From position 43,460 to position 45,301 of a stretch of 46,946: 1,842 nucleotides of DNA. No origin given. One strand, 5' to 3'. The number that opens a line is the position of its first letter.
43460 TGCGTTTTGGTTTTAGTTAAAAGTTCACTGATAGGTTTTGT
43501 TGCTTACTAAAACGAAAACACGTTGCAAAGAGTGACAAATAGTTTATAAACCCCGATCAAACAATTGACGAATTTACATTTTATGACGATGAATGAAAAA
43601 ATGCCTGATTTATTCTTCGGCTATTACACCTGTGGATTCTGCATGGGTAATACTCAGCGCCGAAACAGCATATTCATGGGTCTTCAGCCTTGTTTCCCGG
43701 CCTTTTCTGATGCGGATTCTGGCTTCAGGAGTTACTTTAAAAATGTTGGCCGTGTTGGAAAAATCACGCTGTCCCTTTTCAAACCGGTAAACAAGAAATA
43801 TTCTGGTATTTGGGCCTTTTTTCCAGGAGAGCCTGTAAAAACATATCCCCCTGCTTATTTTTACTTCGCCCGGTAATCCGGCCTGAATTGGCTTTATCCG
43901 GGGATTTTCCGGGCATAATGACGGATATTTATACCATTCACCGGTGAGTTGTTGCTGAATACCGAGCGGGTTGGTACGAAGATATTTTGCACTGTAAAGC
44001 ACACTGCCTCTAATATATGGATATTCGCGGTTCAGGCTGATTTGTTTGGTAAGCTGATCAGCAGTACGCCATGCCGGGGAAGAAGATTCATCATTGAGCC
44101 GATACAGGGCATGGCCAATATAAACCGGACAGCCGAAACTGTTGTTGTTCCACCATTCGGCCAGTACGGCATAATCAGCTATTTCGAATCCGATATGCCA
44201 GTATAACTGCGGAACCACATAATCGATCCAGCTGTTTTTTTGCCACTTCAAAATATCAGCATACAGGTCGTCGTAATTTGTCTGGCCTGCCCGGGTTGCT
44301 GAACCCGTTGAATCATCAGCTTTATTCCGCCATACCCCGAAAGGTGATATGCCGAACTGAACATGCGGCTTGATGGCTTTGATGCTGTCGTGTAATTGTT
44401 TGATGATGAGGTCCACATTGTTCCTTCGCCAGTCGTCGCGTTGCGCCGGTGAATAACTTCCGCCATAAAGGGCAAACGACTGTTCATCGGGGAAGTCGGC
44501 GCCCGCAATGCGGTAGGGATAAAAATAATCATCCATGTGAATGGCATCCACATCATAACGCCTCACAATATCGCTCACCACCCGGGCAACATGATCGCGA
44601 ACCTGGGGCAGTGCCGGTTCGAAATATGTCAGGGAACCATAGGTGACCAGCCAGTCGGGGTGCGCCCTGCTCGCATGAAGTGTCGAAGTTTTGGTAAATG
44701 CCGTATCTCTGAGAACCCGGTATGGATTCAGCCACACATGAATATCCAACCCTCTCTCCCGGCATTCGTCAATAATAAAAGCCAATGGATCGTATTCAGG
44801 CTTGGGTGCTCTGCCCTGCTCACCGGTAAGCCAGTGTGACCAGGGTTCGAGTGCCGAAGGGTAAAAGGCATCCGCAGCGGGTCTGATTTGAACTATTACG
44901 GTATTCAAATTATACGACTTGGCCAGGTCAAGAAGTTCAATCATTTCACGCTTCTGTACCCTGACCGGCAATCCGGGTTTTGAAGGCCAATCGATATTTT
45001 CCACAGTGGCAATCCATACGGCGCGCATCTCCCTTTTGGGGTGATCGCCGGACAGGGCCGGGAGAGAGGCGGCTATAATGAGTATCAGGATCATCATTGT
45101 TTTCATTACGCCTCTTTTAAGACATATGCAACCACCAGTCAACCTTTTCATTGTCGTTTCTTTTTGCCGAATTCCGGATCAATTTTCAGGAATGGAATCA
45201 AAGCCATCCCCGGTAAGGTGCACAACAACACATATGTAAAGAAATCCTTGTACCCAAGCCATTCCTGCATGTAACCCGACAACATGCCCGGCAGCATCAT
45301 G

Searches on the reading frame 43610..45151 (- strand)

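Call 9: search_protein_families(library=pfam, proteins=[window:43610-45151:-], max_evalue=0.01)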
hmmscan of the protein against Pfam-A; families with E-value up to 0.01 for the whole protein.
window:43610-45151:- (513 aa): 2 families
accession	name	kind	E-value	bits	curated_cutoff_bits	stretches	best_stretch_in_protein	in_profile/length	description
PF02638.21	GHL10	-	9.2e-83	278.3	27.9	1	41-355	1-302/311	Glycosyl hydrolase-like 10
PF14871.12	GHL6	-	0.0068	17.1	35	0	72-206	4-130/132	Hypothetical glycosyl hydrolase 6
